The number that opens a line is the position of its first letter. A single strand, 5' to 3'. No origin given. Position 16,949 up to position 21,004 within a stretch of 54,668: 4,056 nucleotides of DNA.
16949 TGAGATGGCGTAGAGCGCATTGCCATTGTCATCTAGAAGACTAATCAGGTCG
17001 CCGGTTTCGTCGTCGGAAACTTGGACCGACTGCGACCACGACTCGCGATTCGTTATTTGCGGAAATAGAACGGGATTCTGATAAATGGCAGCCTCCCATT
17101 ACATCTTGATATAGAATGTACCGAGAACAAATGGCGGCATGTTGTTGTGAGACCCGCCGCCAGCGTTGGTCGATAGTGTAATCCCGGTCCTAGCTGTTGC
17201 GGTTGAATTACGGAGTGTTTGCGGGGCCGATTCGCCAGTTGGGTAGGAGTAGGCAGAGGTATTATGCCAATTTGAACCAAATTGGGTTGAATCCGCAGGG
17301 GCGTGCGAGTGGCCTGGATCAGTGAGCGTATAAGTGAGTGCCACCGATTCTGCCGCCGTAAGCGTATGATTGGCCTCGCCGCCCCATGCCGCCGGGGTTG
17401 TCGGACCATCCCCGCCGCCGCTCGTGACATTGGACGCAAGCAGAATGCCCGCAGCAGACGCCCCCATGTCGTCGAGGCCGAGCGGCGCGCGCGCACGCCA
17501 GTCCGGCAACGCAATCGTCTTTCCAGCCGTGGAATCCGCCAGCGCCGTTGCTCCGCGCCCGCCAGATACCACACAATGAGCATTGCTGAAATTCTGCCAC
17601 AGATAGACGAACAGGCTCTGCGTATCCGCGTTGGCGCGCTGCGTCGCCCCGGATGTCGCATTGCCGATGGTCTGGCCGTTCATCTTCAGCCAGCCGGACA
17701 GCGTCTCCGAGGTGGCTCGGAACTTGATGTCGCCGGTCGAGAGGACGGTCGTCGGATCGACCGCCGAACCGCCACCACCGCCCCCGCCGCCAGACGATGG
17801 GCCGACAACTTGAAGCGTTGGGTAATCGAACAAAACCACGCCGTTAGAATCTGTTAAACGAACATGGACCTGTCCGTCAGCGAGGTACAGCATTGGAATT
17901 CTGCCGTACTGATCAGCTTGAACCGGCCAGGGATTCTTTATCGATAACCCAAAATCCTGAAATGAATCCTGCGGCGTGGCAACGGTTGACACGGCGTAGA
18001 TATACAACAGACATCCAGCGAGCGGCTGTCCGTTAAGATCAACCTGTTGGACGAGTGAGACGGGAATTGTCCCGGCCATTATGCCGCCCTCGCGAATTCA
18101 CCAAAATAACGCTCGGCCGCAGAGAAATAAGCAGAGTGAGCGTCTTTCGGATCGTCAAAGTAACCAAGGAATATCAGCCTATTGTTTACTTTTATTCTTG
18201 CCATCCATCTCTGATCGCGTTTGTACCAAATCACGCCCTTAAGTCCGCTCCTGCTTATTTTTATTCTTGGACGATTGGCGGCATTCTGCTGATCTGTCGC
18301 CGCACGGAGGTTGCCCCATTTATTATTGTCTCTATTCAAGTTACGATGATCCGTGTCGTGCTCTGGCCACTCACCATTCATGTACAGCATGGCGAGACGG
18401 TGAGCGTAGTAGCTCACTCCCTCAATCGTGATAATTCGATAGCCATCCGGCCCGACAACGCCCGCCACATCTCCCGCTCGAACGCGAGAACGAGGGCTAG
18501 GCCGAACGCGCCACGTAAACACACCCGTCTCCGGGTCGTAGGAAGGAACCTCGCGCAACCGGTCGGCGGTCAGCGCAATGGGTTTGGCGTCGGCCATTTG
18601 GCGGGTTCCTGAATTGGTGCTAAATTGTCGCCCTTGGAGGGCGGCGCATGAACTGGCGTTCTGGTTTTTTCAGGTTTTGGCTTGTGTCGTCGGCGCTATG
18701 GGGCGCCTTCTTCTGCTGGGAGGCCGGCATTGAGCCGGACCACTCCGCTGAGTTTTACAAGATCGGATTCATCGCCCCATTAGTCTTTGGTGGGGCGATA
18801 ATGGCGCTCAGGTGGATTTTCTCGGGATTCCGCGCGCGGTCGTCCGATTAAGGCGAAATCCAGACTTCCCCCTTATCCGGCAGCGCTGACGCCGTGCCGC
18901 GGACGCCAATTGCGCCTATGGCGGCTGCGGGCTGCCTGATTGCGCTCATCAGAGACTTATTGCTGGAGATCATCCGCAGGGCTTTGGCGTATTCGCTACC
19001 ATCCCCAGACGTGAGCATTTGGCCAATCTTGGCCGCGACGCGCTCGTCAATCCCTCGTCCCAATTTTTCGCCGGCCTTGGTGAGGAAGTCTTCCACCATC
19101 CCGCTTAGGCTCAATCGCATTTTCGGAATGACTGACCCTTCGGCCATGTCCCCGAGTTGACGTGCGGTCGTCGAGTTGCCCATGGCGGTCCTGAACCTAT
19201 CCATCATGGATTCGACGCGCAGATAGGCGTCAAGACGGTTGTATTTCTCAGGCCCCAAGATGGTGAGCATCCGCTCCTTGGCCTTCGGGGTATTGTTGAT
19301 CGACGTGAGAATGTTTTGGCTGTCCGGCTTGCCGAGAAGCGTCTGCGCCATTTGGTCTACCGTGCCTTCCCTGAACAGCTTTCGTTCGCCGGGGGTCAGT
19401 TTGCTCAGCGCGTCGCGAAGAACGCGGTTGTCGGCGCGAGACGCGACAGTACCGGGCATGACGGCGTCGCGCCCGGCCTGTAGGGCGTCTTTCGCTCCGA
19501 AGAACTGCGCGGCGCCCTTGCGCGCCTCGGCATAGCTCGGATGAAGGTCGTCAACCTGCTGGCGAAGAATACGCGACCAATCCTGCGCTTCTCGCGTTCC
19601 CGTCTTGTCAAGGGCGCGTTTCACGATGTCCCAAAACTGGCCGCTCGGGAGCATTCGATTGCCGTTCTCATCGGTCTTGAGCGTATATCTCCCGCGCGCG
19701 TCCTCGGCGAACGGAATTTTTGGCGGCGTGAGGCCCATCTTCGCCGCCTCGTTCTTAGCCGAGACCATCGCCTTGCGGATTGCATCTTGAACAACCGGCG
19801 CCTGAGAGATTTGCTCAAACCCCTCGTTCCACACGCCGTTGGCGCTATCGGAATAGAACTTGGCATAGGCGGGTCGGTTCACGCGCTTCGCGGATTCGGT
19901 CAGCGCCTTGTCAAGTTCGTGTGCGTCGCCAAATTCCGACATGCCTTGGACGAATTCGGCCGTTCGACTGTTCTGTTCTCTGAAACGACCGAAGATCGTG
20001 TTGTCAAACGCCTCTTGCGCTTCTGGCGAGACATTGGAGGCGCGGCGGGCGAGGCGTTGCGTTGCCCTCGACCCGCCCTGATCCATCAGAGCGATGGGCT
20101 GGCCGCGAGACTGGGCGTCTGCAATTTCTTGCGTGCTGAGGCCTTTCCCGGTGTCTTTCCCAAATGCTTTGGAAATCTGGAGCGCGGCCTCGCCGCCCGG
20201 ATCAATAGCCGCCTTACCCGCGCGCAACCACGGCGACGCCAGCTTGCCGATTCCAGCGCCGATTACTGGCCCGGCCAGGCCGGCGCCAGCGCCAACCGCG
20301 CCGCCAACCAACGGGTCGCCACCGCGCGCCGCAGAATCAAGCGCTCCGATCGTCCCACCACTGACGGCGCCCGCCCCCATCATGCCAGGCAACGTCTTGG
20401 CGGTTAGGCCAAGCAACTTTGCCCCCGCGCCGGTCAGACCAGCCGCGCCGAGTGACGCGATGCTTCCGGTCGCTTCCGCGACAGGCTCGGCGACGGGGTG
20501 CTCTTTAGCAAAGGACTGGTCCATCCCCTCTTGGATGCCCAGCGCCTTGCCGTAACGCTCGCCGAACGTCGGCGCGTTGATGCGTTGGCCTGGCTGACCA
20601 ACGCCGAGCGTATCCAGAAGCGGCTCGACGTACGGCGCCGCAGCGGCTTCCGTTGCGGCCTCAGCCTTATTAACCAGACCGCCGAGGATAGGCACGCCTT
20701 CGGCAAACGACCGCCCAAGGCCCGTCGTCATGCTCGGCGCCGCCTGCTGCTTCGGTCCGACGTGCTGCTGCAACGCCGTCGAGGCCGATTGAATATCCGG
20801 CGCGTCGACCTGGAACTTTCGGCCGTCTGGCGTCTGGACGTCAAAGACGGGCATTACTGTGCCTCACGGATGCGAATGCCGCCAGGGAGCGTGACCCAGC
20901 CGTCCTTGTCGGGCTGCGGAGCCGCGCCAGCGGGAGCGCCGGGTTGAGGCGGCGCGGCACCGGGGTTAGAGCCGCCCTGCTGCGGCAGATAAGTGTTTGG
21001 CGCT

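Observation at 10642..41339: About ten ORFs carry Sec or lipoprotein signal peptides (nine late, one early), including Cys-rich fibre-like proteins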

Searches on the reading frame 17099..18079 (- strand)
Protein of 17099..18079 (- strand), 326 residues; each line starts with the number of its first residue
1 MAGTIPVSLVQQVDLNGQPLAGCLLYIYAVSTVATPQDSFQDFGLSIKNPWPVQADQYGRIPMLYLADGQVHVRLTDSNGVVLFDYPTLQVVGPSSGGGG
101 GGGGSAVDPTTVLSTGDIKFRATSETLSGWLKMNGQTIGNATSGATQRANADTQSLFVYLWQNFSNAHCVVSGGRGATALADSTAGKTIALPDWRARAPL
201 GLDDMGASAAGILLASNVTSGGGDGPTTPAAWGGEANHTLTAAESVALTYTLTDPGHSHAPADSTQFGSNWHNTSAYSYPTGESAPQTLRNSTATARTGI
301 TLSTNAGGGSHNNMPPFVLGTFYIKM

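Call 26: search_protein_families(library=pfam, proteins=[window:17099-18079:-], max_evalue=1)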
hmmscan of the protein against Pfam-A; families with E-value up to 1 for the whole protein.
window:17099-18079:- (326 aa): 0 families

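Call 27: search_protein_families(library=phrogs, proteins=[window:17099-18079:-], max_evalue=0.1)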
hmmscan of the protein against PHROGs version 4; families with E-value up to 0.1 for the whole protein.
window:17099-18079:- (326 aa): 3 families
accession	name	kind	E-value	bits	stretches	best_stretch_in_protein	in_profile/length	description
phrog_8763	-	tail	8.7e-45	154.2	1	2-325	404-747/1024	tail protein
phrog_8469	-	tail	3.4e-09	37.4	1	125-326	143-301/303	tail fiber protein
phrog_26190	-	unknown function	2.2e-07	31.5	1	13-114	14-109/260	-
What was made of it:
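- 17099..18079 (-): p326: tailspike with an N-terminal head-binding domain. It is signal-less here (M|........…), but 35 of 64 relatives carry a signal. PHROG 8763 'tail protein' at E 9e-45 (call 27).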

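Call 95: search_solved_structures(query=window:17099-18079:-, max_evalue=1, show_alignments=2)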
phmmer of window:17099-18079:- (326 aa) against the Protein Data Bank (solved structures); distinct sequences matched with E-value up to 1: 8.
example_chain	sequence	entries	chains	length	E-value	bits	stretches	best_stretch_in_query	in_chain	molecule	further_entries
9vyg_m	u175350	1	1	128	0.00049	22.4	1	12-85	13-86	Tail spike protein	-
9vyg_o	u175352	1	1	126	0.0005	22.4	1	12-85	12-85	Tail spike protein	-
9vyg_n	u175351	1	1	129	0.0005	22.3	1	12-85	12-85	Tail spike protein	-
7eeq_A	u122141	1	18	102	0.01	18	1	7-67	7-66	Tailspike head-binding domain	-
2o2m_A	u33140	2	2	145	0.15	14.2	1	87-131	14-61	Apoptosis regulator Bcl-X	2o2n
7wld_S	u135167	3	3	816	0.54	12.4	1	59-107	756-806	GPI transamidase component PIG-S | GPI transamidase component PIG-S,GFP-like fluorescent chromoprotein cFP484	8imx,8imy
8s6k_A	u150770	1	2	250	0.72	12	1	87-161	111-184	ScFv-G2D11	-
4qvx_A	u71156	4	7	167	0.85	11.7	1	86-130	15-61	Bcl-2-like protein 1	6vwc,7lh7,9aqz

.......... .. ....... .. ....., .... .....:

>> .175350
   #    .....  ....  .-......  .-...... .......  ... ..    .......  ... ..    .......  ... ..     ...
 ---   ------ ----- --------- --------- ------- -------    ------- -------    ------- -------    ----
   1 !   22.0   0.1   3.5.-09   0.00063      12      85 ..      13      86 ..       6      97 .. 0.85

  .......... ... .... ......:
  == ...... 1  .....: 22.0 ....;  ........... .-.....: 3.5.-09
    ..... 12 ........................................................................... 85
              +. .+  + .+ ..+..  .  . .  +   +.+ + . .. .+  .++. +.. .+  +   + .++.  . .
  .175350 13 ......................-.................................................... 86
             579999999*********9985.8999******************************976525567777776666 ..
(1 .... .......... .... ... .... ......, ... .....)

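Call 97: find_related_loci(query=window:17099-18079:-, collection=viral_contigs, flank=10000)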
Query window:17099-18079:- (326 aa) in viral_contigs; peptide patterns used: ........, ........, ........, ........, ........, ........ (x = any residue, [..] = any of these).
34 stretches matched a pattern; 27 encode a relative of the query (tblastn E <= 1e-3); 26 distinct loci.
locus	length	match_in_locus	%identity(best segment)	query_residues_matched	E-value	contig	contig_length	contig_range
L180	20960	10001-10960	76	1-326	5e-148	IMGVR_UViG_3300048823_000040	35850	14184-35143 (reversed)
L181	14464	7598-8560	71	1-326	4e-134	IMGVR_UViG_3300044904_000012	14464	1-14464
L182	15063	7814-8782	74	1-326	2e-131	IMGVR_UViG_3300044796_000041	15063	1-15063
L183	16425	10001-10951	65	1-326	9e-127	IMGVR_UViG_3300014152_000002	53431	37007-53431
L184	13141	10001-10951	65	1-326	9e-127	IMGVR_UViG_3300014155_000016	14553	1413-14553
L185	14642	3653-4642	65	1-326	4e-119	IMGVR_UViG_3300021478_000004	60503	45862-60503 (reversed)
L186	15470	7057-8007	65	1-326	1e-126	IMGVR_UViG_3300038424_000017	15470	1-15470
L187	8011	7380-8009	70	1-212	2e-91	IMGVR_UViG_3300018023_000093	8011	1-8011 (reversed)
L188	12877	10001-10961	45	1-326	1e-59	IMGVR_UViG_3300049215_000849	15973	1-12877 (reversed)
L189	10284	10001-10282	67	1-94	1e-37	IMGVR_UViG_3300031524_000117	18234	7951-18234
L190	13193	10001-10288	49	233-325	1e-11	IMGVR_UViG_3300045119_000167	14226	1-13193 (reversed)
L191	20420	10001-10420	31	187-326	1e-6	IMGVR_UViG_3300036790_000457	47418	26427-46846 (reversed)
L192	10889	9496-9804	34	198-325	2e-5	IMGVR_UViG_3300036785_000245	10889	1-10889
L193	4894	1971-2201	30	233-325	5e-5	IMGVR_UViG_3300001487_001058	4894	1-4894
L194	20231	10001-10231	30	233-325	5e-5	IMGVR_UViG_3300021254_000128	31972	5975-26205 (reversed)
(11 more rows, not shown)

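Call 100: find_related_loci(query=A4, collection=viral_contigs, flank=10000)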
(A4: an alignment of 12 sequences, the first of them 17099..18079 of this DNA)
Query A4 (326 aa) in viral_contigs; peptide patterns used: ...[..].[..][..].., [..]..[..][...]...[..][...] (x = any residue, [..] = any of these).
600 stretches matched a pattern (row limit reached: there are more); 546 encode a relative of the query (tblastn E <= 1e-3); the best 80 are kept; 80 distinct loci.
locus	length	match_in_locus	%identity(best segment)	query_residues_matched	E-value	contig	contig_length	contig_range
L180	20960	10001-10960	76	1-326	2e-147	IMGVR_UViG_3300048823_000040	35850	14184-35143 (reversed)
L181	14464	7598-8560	71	1-326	1e-133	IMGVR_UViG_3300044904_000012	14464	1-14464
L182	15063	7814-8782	74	1-326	8e-131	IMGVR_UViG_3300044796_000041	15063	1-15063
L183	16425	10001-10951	65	1-326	3e-126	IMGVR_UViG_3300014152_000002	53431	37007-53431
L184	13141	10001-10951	65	1-326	3e-126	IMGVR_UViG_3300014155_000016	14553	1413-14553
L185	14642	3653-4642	65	1-326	2e-118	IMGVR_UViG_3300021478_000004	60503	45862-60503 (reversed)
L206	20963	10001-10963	59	3-326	3e-115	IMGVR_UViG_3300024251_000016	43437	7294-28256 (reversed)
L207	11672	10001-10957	63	1-326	8e-113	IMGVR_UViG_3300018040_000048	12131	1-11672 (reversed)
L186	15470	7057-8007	65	1-326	5e-126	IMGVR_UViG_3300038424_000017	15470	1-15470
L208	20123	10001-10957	59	2-326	4e-106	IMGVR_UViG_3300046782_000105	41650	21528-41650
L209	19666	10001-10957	59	2-326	4e-106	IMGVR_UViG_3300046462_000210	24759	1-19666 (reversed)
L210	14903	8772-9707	56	3-326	5e-99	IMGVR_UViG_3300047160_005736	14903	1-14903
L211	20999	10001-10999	56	3-326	3e-98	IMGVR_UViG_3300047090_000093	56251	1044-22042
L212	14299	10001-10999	56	3-326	3e-98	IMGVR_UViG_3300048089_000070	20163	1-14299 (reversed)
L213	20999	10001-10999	56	3-326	3e-98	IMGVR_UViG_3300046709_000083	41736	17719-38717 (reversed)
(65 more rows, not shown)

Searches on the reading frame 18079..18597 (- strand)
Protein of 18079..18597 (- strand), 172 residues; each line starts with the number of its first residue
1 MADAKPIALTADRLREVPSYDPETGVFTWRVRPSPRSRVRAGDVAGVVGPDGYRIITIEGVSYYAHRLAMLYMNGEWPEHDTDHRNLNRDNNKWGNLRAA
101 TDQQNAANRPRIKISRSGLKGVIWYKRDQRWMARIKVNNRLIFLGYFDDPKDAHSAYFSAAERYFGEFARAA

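Call 27: search_protein_families(library=phrogs, proteins=[window:18079-18597:-], max_evalue=0.1)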
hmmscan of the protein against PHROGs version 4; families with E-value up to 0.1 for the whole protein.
window:18079-18597:- (172 aa): 15 families
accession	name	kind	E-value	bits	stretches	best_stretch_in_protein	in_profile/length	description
phrog_99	-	DNA, RNA and nucleotide metabolism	3.7e-65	222.1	1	9-170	109-265/383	HNH endonuclease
phrog_4578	-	DNA, RNA and nucleotide metabolism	3.9e-24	86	1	75-171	24-121/130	HNH endonuclease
phrog_3593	-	DNA, RNA and nucleotide metabolism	2e-19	71.1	1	46-160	76-192/210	HNH endonuclease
phrog_374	-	DNA, RNA and nucleotide metabolism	1.6e-16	61.3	1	80-170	319-412/617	HNH endonuclease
phrog_953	-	DNA, RNA and nucleotide metabolism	7.8e-11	42.9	1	105-167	301-364/420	HNH endonuclease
phrog_826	-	DNA, RNA and nucleotide metabolism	4.7e-10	40.5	1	49-111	93-160/281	HNH endonuclease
phrog_59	-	DNA, RNA and nucleotide metabolism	9.4e-09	36.1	1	50-111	173-237/423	HNH endonuclease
phrog_13470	-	DNA, RNA and nucleotide metabolism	2.1e-08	35.5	1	105-167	82-145/152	HNH endonuclease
phrog_24751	-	DNA, RNA and nucleotide metabolism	3.3e-06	28.2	1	117-157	9-49/65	HNH endonuclease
phrog_959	-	DNA, RNA and nucleotide metabolism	4.8e-06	27.4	1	51-124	42-111/138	HNH endonuclease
phrog_1492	-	DNA, RNA and nucleotide metabolism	3.2e-05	24.2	1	44-111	83-161/414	HNH endonuclease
phrog_33760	-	DNA, RNA and nucleotide metabolism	0.0023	18.9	1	119-154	1-36/58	HNH endonuclease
phrog_35306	-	unknown function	0.005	18.2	1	113-162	25-74/90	-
phrog_36769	-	unknown function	0.013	15.8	1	62-139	241-322/367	-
phrog_28616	-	unknown function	0.019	16.3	1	40-71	39-71/92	-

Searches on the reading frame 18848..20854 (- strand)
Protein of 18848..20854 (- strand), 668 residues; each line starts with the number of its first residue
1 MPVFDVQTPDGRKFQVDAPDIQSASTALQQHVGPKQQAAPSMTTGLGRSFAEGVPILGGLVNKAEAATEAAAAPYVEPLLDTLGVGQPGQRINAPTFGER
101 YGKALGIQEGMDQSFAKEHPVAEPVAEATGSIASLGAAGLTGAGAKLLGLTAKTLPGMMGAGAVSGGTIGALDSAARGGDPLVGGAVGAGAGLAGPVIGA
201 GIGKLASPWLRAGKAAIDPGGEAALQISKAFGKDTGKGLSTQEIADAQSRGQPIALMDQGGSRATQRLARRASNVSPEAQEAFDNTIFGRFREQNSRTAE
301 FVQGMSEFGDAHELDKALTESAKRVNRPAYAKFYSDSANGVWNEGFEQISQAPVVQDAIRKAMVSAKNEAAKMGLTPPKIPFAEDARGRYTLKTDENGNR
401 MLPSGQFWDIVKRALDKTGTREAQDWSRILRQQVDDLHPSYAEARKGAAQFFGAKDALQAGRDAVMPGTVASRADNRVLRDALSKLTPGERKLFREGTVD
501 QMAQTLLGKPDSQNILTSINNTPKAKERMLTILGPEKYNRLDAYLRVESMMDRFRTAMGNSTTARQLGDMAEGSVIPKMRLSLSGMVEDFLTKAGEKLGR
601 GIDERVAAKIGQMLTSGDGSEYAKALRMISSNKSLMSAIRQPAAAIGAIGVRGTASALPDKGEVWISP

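Call 11: search_protein_families(library=phrogs, proteins=[window:18848-20854:-], max_evalue=0.001)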
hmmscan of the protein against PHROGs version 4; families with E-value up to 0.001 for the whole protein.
window:18848-20854:- (668 aa): 1 family
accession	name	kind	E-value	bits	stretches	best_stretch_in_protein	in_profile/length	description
phrog_5880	-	unknown function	4.8e-56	191.7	1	10-631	29-626/661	-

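Call 12: search_protein_families(library=pfam, proteins=[window:18848-20854:-], max_evalue=0.001)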
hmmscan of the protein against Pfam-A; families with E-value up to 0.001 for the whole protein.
window:18848-20854:- (668 aa): 0 families
